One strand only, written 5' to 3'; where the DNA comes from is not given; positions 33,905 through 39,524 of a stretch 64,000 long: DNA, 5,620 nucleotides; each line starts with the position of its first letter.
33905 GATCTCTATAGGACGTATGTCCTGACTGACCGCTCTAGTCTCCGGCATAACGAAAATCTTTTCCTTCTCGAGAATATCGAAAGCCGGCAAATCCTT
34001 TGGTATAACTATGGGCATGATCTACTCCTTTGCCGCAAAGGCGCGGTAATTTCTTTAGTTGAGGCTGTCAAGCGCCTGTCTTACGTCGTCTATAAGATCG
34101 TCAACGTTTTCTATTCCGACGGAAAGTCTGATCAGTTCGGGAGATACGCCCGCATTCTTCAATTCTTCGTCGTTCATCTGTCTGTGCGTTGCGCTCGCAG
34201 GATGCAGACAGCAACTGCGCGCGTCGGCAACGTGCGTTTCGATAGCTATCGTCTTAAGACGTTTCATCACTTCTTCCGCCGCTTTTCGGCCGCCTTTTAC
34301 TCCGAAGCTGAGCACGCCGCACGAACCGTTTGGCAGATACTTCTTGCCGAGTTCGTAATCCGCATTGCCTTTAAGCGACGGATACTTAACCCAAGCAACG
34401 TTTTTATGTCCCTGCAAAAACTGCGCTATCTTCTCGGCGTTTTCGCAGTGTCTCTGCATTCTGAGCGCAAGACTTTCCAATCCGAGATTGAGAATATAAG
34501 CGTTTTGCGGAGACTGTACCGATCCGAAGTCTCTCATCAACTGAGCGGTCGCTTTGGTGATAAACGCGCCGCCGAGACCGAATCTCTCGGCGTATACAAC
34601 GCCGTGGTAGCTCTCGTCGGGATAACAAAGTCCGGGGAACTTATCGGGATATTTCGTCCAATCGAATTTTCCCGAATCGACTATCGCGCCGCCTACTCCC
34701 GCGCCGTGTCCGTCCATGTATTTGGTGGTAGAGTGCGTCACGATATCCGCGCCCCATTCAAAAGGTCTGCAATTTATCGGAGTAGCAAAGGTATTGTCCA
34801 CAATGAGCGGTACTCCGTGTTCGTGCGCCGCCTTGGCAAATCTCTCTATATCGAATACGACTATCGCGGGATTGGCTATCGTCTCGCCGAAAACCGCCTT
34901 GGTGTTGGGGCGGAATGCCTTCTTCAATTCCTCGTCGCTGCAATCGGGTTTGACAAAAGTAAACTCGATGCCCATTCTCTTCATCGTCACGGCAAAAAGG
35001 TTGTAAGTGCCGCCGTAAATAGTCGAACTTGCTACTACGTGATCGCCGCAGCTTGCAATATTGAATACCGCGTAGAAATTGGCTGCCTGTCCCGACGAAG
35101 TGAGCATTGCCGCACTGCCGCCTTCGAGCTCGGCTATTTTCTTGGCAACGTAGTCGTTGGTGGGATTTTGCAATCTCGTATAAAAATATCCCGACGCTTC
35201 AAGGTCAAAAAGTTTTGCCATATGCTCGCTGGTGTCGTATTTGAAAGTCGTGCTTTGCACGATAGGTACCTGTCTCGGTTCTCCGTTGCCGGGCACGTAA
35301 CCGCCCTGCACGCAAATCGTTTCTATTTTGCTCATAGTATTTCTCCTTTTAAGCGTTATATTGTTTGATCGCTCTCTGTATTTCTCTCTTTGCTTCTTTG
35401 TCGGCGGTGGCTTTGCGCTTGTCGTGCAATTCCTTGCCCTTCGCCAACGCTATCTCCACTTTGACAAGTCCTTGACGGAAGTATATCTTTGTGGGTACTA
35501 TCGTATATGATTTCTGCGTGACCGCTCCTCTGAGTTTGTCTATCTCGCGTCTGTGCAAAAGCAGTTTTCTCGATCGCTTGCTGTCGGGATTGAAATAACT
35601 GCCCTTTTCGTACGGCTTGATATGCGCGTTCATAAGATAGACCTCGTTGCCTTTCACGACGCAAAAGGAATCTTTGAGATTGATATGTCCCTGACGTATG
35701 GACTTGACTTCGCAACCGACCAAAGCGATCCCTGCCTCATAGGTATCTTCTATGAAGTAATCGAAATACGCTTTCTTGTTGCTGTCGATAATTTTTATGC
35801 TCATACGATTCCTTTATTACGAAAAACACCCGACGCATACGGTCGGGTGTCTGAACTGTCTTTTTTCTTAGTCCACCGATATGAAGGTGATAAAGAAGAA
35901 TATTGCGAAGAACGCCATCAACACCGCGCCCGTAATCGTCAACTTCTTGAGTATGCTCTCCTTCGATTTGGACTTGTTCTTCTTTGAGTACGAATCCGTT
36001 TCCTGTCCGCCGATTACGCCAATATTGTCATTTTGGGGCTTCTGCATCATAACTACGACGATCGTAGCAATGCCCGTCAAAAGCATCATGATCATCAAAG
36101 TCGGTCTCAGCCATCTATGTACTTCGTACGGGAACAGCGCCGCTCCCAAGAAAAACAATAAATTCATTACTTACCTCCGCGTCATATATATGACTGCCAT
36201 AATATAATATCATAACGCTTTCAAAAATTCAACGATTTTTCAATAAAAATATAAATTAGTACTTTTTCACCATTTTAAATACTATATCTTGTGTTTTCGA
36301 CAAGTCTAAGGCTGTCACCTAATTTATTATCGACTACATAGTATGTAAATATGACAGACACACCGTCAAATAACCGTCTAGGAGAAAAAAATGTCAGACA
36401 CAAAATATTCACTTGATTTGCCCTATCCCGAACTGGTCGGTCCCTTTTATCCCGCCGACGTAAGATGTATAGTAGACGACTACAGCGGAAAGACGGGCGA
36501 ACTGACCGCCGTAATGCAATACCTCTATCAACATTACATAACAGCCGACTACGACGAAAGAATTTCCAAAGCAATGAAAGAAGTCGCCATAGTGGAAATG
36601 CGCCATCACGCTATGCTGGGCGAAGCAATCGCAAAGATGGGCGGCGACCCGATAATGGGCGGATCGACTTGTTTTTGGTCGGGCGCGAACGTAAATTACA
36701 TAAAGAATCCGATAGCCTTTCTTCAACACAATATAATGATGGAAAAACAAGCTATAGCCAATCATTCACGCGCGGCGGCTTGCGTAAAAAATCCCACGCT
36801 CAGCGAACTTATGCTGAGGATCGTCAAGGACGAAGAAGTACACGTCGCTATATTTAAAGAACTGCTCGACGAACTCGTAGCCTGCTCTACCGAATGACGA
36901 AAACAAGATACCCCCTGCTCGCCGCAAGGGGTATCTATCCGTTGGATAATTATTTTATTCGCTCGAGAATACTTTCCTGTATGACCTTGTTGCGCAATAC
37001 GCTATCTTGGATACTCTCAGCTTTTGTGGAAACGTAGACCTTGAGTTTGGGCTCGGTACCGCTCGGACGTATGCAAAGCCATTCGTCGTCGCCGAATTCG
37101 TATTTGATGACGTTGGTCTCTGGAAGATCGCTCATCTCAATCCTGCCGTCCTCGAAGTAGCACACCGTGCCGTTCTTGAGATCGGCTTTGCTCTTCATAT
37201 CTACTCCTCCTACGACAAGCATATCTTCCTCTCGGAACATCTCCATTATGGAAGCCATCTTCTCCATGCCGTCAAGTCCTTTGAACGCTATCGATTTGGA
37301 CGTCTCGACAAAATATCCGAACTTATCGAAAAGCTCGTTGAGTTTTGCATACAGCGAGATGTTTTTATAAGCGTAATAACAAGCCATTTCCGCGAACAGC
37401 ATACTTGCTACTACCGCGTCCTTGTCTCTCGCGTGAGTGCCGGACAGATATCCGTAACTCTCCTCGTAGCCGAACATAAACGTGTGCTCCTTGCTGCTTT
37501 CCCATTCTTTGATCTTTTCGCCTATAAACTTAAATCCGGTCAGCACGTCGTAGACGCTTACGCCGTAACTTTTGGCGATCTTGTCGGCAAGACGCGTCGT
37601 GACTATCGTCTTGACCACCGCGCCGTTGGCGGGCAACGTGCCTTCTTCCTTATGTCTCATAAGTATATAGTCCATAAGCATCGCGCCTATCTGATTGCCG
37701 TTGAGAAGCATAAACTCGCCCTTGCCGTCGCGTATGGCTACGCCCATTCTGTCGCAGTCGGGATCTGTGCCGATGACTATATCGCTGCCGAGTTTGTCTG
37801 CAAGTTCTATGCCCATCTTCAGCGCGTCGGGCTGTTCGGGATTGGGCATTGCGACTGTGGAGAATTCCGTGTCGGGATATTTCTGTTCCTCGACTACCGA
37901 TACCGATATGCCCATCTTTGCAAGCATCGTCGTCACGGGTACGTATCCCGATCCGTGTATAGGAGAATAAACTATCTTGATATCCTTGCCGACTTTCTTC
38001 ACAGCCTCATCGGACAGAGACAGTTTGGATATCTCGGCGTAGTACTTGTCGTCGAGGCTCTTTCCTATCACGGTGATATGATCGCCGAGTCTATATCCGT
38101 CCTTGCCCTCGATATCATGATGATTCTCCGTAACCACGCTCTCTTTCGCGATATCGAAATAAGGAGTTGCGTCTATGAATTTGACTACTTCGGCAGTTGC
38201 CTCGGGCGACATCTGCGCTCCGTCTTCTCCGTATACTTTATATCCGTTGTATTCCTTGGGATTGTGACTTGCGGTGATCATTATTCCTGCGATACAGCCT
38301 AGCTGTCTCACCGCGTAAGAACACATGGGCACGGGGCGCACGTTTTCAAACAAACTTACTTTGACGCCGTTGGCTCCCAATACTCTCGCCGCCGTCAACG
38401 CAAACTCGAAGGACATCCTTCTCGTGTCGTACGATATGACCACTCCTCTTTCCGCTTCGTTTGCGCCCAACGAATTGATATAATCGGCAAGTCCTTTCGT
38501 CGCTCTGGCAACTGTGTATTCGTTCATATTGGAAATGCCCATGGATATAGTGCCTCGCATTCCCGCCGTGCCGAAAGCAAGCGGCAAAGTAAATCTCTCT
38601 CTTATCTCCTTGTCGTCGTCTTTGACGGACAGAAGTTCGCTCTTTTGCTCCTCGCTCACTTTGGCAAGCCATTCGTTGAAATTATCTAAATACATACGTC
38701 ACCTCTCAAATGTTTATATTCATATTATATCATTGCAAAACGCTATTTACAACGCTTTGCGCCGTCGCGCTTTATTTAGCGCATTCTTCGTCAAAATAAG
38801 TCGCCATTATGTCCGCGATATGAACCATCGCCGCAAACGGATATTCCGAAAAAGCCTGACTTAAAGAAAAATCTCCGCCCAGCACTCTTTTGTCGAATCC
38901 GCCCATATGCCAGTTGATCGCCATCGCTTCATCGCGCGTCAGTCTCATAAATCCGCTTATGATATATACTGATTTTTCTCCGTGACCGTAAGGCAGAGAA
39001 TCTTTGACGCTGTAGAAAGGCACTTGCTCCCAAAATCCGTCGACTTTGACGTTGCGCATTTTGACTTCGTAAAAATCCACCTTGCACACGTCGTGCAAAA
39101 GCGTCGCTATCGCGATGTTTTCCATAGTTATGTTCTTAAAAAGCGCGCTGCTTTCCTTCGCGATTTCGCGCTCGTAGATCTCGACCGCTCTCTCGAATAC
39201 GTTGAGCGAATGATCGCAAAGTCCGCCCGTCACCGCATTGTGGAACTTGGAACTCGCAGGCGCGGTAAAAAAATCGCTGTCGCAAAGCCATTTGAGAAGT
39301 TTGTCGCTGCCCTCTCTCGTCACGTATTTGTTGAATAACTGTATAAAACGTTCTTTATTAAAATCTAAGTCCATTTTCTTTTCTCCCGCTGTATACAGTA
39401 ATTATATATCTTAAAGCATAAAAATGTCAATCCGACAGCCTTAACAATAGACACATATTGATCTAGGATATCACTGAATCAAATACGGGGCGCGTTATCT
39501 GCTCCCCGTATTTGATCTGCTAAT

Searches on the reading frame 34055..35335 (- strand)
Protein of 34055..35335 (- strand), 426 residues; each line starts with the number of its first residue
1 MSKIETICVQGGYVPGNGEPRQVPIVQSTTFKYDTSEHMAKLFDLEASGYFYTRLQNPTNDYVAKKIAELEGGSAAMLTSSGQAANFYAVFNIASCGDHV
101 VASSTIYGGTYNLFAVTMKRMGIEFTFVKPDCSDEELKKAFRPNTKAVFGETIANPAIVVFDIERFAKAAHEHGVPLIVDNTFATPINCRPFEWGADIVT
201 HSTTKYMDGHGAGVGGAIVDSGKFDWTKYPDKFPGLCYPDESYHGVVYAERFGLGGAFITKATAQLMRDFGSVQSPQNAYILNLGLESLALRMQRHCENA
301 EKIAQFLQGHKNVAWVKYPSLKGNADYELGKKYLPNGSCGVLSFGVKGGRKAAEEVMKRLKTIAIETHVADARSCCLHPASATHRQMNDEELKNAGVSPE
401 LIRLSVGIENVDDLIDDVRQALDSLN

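Call 58: search_protein_families(library=pfam, proteins=[window:34055-35335:-], max_evalue=0.001)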
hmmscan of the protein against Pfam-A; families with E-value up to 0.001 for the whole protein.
window:34055-35335:- (426 aa): 3 families
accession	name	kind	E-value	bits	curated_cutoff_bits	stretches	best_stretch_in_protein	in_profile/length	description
PF01053.26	Cys_Met_Meta_PP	-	9.2e-124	413.3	27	1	6-422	2-380/381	Cys/Met metabolism PLP-dependent enzyme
PF01041.23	DegT_DnrJ_EryC1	-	5.8e-05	22.9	19.8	0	57-184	23-149/360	DegT/DnrJ/EryC1/StrS aminotransferase family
PF00266.25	Aminotran_5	-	0.00035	20.1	21.5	1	93-214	81-210/371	Aminotransferase class-V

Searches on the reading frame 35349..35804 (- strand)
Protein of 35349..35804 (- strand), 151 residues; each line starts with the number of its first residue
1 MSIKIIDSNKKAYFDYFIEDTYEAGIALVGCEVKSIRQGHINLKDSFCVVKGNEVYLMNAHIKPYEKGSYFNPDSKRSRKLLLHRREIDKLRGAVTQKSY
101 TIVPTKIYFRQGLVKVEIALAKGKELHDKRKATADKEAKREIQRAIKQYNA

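Call 58: search_protein_families(library=pfam, proteins=[window:35349-35804:-], max_evalue=0.001)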
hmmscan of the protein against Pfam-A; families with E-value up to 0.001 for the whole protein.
window:35349-35804:- (151 aa): 1 family
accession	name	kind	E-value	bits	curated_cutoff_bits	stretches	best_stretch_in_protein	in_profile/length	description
PF01668.23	SmpB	-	1.4e-62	210.2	27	1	8-148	3-143/143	SmpB protein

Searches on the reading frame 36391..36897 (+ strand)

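Call 58: search_protein_families(library=pfam, proteins=[window:36391-36897:+], max_evalue=0.001)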
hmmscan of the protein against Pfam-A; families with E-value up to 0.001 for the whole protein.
window:36391-36897:+ (168 aa): 6 families
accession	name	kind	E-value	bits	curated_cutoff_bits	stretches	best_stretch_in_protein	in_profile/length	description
PF05067.18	Mn_catalase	-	4.7e-12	45.9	27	1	27-84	25-81/284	Manganese containing catalase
PF00210.30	Ferritin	-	1.2e-08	35.4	24.5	1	36-162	10-139/142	Ferritin-like domain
PF02915.23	Rubrerythrin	-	1.6e-08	35.5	22.8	1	35-159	8-137/137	Rubrerythrin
PF13668.12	Ferritin_2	-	1.3e-07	32.3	24.7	1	43-160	26-137/138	Ferritin-like domain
PF03232.19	COQ7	-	7.1e-07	29.4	23.5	0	34-84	11-60/169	Ubiquinone biosynthesis protein COQ7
PF12902.13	Ferritin-like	-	0.00025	21.4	22.3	1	37-89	8-61/221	Ferritin-like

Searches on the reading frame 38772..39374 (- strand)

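Call 4: search_protein_families(library=pfam, proteins=[window:38772-39374:-], max_evalue=1)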
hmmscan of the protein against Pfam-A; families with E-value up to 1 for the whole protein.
window:38772-39374:- (200 aa): 3 families
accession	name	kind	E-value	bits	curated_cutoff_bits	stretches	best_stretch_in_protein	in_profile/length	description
PF01966.28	HD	-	8.1e-05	23.3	22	1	54-161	3-90/116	HD domain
PF07514.17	TraI_2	-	0.0026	17.2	23.9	1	39-99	53-118/324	Putative helicase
PF20892.2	SidC_lipid-bd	-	0.17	12.4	27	1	63-105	81-124/127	SidC, lipid-binding domain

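Call 7: search_protein_families(library=ncbifam, proteins=[window:38772-39374:-], max_evalue=1)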
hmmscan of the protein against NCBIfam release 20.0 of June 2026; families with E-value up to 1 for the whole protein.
window:38772-39374:- (200 aa): 5 families
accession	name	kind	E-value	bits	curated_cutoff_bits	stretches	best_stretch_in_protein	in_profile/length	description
TIGR03760.1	ICE_TraI_Pfluor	equivalog_domain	8.4e-05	22.3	161.4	1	39-115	55-134/218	integrating conjugative element relaxase, PFGI-1 class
NF041494.1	MobH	equivalog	0.00012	21.1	200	1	39-99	51-116/340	MobH family relaxase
NF010007.0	PRK13480.1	equivalog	0.026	13.6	460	1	31-99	139-198/314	3'-5' exoribonuclease YhaM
NF045665.1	NTPtran_DVU1551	equivalog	0.052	12.6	315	1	51-98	217-259/359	DVU_1551 family NTP transferase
TIGR00277.1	HDIG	domain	0.17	11.8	27.6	1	54-125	7-51/84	HDIG domain-containing metalloprotein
